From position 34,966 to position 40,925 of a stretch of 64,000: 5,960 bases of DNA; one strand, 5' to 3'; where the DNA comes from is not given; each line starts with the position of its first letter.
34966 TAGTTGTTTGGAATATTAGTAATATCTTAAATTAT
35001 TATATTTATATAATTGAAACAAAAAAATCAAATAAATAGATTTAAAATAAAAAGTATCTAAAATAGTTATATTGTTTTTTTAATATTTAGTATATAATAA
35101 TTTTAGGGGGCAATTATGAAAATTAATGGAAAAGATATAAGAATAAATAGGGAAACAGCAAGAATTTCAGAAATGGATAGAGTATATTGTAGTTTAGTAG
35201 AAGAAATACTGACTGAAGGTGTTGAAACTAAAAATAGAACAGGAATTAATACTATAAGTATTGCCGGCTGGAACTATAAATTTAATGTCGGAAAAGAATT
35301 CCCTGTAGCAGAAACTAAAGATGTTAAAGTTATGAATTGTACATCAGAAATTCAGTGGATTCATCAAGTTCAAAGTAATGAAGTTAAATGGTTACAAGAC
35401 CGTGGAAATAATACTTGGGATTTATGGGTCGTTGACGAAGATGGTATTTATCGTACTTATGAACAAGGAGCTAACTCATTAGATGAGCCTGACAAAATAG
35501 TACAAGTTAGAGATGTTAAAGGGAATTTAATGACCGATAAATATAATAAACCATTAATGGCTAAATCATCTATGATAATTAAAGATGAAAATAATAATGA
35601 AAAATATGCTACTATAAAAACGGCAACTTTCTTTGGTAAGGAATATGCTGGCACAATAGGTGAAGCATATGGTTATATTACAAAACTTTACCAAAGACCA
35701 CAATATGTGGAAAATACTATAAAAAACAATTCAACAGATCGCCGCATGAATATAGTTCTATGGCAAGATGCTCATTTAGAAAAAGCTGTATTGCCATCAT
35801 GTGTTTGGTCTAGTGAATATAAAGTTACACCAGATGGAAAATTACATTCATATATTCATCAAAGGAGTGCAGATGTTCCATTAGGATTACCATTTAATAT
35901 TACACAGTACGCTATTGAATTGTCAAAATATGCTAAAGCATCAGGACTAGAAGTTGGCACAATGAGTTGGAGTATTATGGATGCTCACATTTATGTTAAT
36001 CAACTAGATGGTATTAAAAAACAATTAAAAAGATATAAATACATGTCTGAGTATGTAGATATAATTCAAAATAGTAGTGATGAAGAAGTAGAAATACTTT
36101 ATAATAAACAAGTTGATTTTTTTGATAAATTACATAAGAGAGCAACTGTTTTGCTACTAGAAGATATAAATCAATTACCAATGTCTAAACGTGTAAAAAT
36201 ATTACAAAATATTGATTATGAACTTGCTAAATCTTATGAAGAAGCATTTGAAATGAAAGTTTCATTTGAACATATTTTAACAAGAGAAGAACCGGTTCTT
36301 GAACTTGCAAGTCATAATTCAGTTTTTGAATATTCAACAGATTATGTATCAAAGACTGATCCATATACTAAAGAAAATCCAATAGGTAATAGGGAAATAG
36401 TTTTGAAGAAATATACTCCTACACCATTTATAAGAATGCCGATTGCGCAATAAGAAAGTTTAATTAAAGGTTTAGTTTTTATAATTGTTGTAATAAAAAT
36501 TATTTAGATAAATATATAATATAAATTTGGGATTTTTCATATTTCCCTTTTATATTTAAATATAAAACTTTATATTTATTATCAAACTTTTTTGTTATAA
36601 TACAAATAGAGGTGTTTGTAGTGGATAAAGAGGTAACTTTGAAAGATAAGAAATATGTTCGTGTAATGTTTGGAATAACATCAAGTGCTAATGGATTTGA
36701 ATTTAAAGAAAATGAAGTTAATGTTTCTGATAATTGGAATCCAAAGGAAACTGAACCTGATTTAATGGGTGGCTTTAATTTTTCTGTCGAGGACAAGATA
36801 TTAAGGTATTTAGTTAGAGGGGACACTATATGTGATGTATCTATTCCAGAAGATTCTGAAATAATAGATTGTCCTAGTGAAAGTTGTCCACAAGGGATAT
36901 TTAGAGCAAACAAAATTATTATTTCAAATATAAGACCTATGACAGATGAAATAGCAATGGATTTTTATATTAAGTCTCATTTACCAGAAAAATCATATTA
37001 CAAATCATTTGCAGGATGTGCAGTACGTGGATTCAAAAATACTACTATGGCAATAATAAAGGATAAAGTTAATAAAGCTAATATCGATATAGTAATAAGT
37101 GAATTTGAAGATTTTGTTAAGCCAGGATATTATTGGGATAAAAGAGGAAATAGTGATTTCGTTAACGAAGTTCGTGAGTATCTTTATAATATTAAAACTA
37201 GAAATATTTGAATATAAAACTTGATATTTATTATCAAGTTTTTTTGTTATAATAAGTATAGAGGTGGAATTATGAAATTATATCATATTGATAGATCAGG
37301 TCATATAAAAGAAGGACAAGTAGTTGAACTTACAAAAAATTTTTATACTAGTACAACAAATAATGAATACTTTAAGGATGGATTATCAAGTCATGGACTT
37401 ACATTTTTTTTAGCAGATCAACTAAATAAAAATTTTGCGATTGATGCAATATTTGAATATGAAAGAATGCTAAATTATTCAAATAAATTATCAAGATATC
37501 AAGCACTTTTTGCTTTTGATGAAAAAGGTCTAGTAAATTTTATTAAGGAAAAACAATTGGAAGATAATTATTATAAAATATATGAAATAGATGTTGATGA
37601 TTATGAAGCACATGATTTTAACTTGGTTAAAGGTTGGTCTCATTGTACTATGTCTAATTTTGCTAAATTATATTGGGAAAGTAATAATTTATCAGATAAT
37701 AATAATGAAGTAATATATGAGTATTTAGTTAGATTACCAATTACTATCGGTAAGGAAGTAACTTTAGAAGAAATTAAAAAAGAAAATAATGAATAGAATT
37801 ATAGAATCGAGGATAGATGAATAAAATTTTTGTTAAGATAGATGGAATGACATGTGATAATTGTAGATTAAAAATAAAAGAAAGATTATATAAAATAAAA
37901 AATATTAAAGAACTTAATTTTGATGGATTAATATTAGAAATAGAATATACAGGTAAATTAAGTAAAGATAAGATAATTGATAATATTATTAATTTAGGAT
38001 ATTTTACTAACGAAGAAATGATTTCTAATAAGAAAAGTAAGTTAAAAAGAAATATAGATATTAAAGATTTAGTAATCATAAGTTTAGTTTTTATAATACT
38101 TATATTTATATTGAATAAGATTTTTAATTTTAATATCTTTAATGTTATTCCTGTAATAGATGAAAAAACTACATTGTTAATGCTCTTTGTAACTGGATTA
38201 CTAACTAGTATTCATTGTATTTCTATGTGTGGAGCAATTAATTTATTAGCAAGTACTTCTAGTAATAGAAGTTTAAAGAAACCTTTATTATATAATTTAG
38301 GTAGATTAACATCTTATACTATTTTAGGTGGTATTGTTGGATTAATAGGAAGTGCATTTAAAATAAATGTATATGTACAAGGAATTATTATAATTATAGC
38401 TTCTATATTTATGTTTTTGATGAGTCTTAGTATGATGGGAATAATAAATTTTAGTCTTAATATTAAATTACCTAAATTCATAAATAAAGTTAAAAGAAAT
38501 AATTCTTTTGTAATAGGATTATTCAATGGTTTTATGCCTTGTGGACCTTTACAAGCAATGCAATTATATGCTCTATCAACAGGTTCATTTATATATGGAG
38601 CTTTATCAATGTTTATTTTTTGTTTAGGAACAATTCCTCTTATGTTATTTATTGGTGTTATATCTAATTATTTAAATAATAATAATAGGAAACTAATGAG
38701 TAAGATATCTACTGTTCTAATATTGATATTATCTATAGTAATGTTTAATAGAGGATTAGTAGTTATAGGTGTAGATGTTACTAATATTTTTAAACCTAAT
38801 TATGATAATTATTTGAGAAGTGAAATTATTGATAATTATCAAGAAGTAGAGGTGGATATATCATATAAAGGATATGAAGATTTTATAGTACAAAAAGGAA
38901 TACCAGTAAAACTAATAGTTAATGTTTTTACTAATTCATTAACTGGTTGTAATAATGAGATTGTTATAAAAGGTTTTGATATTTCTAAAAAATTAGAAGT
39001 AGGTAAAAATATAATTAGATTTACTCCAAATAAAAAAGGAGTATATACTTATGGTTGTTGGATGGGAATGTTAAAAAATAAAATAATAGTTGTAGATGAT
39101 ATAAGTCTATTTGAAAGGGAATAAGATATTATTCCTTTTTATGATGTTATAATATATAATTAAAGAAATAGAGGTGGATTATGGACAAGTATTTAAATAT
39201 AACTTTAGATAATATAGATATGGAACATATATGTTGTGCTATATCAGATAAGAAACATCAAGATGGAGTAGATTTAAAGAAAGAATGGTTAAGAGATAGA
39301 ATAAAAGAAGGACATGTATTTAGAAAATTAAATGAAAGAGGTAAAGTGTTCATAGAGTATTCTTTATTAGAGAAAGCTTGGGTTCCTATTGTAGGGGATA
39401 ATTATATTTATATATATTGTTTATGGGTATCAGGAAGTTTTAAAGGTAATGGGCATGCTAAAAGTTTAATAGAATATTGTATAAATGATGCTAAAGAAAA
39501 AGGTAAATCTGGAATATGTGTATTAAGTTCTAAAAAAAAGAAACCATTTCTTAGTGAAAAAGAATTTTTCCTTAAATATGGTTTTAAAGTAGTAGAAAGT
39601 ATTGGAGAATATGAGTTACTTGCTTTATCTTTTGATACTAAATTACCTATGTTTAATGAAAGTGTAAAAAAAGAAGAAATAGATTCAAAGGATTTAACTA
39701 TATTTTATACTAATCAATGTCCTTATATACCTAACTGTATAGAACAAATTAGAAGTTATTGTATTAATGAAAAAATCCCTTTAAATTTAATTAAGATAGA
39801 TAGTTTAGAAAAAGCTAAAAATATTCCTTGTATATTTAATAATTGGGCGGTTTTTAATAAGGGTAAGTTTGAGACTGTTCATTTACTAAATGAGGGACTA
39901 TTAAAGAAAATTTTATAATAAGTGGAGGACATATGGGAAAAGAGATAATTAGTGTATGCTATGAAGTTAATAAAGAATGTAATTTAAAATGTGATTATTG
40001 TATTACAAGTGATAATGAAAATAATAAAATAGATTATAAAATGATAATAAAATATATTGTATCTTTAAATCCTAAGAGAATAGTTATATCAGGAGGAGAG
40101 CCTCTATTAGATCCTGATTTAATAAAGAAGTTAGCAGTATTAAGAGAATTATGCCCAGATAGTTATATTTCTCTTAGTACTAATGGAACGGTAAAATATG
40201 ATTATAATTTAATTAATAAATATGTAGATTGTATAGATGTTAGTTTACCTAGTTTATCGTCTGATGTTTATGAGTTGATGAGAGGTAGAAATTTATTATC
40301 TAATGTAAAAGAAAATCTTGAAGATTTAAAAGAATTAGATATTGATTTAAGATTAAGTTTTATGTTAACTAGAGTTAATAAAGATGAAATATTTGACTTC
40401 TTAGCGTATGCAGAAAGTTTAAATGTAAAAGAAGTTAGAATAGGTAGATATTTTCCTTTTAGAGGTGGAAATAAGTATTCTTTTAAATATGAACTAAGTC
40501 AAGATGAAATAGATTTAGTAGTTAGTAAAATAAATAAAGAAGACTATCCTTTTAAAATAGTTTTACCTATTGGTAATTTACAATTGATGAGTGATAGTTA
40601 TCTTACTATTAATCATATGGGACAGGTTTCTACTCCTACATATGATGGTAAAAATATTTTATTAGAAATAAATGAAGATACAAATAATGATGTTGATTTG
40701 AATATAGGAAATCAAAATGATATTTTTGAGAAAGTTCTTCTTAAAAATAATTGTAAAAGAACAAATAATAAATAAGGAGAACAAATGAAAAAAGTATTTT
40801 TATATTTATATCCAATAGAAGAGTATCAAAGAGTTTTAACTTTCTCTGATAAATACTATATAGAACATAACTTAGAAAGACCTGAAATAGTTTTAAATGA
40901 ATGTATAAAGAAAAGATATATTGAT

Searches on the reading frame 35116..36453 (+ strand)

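Call 24: search_protein_families(library=pfam, proteins=[window:35116-36453:+], max_evalue=0.01)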
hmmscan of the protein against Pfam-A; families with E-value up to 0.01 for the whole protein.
window:35116-36453:+ (445 aa): 2 families
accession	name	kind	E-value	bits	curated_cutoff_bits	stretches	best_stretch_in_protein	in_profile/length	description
PF00303.24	Thymidylat_synt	-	2.7e-54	184.6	24.3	1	23-316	2-234/266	Thymidylate synthase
PF12309.13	KBP_C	-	0.001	18.9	29.5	1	307-386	159-239/361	KIF-1 binding protein C terminal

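Call 25: search_protein_families(library=padloc, proteins=[window:35116-36453:+], max_evalue=0.001)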
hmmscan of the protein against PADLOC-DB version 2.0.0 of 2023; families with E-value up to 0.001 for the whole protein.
window:35116-36453:+ (445 aa): 0 families

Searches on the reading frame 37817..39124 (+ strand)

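Call 24: search_protein_families(library=pfam, proteins=[window:37817-39124:+], max_evalue=0.01)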
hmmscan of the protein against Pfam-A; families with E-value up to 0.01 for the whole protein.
window:37817-39124:+ (435 aa): 4 families
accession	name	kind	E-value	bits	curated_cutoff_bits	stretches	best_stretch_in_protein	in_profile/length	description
PF13386.12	DsbD_2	-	5.6e-46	157.4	24.9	1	123-307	2-198/199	Cytochrome C biogenesis protein transmembrane region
PF02683.22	DsbD_TM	-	1.4e-11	44.6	27.1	1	145-312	37-217/219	Cytochrome C biogenesis protein transmembrane domain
PF00403.32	HMA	-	3.2e-08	34.3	24.8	1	6-62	2-61/62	Heavy-metal-associated domain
PF13473.12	Cupredoxin_1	-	0.0016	18.9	27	1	340-425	19-104/104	Cupredoxin-like domain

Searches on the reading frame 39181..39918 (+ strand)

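Call 65: search_protein_families(library=pfam, proteins=[window:39181-39918:+], max_evalue=0.00001)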
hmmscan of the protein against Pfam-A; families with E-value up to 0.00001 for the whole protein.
window:39181-39918:+ (245 aa): 2 families
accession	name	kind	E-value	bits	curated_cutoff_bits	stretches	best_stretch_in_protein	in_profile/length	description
PF14268.11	YoaP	-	3.8e-19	68.4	25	1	200-243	1-44/44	YoaP-like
PF00583.31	Acetyltransf_1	-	6e-06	27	20.7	1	30-115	21-98/116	Acetyltransferase (GNAT) family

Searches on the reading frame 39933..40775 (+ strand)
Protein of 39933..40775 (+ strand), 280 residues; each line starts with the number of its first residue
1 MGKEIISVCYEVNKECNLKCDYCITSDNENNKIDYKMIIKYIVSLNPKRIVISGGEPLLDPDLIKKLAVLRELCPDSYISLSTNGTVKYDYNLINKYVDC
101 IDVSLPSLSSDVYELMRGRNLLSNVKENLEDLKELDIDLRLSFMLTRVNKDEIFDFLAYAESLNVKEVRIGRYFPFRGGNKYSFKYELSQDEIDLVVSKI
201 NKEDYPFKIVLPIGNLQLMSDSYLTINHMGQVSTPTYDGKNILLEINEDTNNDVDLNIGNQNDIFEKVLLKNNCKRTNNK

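Call 66: search_protein_families(library=padloc, proteins=[window:39933-40775:+], max_evalue=0.00001)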
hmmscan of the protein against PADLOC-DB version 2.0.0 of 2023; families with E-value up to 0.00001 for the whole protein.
window:39933-40775:+ (280 aa): 2 families
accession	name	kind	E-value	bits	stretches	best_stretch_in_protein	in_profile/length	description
PDLC02903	pVip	-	4e-19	67.1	1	8-242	2-230/257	Viperins not associated with kinases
PDLC02904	pVip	-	4.6e-19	67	1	6-236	3-229/262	Viperins associated with kinases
